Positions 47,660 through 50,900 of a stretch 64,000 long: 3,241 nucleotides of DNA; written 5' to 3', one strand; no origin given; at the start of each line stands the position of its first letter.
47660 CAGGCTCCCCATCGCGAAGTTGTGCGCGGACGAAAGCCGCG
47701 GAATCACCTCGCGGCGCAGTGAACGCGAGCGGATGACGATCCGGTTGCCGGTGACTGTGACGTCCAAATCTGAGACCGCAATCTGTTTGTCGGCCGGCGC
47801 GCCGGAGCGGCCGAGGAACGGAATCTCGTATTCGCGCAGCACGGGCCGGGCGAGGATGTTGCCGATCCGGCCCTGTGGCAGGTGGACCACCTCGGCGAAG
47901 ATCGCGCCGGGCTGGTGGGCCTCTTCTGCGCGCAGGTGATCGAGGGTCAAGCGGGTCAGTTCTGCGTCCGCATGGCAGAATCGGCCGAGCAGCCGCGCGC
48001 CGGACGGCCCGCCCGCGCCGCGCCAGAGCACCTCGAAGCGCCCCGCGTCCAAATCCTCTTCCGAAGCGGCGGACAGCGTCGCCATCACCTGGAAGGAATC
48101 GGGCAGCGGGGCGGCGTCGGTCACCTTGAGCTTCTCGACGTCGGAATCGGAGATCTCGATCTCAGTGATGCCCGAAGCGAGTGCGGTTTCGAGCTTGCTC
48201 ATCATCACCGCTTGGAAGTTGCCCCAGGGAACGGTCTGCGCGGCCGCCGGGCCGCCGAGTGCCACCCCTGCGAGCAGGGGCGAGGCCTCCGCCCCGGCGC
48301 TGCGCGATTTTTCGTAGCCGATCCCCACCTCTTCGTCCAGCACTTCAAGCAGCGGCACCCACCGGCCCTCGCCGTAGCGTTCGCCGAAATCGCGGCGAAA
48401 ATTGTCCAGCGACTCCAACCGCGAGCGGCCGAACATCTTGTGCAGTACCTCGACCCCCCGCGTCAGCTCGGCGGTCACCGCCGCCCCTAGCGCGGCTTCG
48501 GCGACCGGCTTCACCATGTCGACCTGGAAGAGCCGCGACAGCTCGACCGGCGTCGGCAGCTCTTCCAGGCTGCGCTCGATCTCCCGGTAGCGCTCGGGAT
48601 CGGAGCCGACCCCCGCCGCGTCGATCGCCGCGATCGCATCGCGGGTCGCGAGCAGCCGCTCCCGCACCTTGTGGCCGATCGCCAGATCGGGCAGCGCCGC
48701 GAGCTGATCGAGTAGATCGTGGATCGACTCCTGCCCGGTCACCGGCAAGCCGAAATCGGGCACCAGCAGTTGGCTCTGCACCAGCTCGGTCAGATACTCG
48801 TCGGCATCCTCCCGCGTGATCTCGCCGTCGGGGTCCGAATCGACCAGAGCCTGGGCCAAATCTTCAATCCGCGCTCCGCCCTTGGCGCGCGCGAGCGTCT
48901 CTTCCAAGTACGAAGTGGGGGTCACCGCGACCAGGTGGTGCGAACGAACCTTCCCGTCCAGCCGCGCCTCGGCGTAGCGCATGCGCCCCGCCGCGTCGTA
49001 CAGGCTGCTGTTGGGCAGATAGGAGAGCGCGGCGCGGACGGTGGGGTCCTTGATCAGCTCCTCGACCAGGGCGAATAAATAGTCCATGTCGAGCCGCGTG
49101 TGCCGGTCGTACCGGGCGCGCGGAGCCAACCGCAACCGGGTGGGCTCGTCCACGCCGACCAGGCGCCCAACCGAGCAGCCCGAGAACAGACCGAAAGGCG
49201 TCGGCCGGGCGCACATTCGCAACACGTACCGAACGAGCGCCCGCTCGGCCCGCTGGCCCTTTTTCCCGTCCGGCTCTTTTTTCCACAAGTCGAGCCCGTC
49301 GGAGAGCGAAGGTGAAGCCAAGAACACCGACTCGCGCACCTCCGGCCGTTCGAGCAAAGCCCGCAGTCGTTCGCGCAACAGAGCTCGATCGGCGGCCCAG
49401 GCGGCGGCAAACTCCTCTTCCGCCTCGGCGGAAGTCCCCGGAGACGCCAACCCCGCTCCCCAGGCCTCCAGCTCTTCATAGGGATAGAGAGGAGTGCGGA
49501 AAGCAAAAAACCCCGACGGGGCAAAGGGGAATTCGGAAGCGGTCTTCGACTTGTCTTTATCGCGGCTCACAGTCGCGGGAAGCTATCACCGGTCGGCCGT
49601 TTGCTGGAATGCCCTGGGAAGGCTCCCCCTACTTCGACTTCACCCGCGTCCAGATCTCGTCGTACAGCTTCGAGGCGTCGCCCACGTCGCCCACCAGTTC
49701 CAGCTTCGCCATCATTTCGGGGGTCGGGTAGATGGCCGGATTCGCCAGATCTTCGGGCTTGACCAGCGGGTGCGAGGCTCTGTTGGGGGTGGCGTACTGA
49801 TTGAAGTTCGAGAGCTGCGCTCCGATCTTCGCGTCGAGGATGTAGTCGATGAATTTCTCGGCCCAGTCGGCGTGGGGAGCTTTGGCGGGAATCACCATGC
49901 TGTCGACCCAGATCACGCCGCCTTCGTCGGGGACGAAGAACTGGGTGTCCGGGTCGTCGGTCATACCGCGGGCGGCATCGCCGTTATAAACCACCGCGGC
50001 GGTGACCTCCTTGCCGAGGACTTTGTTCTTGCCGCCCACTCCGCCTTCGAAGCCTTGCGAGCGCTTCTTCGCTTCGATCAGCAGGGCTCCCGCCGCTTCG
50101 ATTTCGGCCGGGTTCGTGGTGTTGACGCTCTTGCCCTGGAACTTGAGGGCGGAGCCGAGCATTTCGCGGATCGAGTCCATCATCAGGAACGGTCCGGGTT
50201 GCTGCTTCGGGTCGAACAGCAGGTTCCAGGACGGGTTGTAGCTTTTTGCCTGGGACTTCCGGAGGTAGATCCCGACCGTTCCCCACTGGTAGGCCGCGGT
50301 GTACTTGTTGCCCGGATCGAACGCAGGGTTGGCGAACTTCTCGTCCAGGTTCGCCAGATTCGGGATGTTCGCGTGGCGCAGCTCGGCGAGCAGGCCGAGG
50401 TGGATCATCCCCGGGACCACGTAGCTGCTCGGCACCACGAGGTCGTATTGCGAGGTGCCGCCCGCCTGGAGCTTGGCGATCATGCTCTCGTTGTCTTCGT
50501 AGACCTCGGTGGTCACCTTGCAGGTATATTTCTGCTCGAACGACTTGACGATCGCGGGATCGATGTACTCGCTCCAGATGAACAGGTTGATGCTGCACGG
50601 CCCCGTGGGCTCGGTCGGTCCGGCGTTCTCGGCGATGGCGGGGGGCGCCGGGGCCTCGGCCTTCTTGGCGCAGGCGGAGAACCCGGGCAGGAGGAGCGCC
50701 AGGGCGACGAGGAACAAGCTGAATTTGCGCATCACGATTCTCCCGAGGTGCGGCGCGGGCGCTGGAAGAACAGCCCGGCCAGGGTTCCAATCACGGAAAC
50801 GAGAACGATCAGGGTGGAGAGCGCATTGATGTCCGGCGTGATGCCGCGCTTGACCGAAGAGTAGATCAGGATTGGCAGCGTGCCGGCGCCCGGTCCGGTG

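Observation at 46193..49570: Orphan full-length LanB-type dehydratase embedded between potD and a SUI1/YciH gene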

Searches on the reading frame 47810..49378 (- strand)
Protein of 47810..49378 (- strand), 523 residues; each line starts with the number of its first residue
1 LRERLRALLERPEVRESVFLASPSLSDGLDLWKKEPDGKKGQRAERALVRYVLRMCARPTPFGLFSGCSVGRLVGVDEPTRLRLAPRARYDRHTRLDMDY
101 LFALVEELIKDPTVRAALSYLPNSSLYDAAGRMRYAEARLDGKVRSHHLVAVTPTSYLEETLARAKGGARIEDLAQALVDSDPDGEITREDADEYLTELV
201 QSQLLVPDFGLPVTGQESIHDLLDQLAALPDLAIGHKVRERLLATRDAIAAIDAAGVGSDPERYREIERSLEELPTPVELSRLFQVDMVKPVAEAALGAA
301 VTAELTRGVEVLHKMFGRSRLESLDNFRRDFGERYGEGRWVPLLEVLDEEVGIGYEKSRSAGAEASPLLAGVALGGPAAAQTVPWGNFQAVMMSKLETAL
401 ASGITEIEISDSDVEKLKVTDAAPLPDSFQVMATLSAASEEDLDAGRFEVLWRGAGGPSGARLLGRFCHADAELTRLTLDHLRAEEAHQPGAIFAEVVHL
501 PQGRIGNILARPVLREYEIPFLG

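Call 29: search_solved_structures(query=window:47810-49378:-, max_evalue=0.01, show_alignments=4)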
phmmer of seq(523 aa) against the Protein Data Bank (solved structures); distinct sequences matched with E-value up to 0.01: 4.
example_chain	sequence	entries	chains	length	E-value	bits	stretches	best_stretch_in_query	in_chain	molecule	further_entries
9g04_A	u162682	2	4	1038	2e-24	89.6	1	2-519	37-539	Thiopeptide-type bacteriocin biosynthesis domain containing protein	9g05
5ehk_A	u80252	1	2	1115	5e-23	85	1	5-512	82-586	Lantibiotic dehydratase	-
4wd9_A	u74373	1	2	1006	2.7e-07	33.1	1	15-355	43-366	Nisin biosynthesis protein NisB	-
6m7y_A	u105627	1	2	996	3e-07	32.9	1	15-355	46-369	Nisin biosynthesis protein NisB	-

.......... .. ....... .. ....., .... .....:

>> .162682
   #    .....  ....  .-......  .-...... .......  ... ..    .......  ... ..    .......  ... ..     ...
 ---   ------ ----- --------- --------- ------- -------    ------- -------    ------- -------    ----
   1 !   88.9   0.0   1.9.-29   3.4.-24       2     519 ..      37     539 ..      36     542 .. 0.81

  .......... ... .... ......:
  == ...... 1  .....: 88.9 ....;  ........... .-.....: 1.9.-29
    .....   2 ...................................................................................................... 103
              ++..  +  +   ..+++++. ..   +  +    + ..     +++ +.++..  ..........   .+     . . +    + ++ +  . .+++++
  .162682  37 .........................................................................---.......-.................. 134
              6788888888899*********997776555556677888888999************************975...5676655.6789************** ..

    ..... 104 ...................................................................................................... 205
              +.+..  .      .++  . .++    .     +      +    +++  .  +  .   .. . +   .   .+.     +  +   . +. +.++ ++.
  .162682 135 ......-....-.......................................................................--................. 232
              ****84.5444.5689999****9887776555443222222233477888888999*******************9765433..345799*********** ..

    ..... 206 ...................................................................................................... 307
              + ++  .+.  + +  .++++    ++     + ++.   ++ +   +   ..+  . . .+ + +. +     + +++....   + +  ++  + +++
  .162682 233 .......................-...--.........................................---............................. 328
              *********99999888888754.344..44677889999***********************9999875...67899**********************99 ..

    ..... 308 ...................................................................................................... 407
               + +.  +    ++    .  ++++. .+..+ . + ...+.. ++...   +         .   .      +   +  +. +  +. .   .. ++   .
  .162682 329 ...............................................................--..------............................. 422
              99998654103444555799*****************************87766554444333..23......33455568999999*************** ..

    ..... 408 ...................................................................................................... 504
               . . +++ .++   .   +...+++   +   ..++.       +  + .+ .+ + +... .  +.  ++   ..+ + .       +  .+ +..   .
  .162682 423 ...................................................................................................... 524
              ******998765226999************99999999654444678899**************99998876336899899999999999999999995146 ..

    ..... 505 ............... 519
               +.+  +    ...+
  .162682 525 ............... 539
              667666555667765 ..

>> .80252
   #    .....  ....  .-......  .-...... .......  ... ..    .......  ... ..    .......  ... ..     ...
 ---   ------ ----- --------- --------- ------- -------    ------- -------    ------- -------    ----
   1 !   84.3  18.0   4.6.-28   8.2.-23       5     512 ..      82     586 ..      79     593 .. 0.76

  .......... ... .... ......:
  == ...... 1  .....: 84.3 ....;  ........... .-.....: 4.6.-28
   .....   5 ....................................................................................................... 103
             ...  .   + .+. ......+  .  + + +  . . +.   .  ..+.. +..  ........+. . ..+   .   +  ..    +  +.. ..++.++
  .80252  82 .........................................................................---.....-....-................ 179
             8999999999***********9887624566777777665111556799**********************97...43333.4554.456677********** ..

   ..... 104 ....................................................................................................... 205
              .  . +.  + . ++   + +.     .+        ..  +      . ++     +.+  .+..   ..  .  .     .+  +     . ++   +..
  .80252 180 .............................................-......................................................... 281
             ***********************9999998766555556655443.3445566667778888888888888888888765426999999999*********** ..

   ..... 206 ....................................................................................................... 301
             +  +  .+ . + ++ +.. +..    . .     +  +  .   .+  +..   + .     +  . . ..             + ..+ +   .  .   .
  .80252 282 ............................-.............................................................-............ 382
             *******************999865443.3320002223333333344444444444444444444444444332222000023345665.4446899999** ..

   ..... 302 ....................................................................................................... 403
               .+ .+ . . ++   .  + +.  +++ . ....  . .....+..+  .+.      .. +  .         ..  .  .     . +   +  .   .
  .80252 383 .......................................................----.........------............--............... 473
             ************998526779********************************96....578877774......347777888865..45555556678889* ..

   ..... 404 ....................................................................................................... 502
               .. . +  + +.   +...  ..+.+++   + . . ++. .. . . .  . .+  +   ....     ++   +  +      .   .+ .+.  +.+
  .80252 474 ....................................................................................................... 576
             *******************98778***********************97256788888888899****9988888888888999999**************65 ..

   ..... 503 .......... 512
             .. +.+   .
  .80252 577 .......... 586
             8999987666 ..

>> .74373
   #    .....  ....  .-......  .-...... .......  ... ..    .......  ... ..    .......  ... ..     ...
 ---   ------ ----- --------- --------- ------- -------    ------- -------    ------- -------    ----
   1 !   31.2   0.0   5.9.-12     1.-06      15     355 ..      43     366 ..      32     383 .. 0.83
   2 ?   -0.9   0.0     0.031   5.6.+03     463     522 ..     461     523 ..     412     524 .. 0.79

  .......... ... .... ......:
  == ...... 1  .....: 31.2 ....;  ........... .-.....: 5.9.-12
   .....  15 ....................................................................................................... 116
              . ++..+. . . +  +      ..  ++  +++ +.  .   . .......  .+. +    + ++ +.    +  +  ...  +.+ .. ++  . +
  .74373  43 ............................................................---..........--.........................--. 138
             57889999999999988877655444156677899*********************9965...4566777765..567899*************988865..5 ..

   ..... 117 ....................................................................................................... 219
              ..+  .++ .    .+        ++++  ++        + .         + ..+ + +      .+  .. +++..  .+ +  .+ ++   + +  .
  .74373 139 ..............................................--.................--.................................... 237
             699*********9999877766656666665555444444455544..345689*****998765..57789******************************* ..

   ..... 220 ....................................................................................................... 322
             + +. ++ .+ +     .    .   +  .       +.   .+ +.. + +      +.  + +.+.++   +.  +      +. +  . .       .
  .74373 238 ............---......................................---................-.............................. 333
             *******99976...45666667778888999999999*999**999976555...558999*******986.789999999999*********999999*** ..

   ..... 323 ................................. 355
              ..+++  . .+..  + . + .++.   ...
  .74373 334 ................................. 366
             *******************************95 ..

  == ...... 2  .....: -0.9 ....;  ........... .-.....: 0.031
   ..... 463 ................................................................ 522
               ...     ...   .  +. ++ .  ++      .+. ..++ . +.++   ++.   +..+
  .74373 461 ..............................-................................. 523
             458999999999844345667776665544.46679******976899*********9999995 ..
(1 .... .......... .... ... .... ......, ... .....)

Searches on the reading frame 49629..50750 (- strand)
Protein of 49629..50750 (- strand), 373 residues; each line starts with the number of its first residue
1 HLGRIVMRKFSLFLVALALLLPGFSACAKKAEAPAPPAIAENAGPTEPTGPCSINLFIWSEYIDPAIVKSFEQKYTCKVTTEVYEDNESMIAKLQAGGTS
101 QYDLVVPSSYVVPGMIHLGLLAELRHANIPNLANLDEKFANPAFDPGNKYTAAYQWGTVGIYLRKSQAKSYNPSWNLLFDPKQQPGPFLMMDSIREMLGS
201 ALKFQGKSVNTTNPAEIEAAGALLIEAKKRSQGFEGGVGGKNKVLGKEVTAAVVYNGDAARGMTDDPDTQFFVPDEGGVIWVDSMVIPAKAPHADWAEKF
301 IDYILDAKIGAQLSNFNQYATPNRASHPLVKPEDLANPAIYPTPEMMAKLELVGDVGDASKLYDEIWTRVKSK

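Call 5: search_protein_families(library=pfam, proteins=[window:49629-50750:-], max_evalue=0.01)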
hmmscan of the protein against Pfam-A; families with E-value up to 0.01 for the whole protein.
window:49629-50750:- (373 aa): 4 families
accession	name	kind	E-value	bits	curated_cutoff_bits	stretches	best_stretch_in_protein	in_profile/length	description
PF13416.11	SBP_bac_8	-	1.5e-22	81.1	27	1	66-328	1-267/279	Bacterial extracellular solute-binding protein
PF13343.11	SBP_bac_6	-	2.2e-13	50.7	24.6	1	110-331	19-225/245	Bacterial extracellular solute-binding protein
PF01547.30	SBP_bac_1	-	1.2e-09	39.1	26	1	66-308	12-304/307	Bacterial extracellular solute-binding protein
PF13531.11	SBP_bac_11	-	0.00032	21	25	0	244-308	151-216/227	Bacterial extracellular solute-binding protein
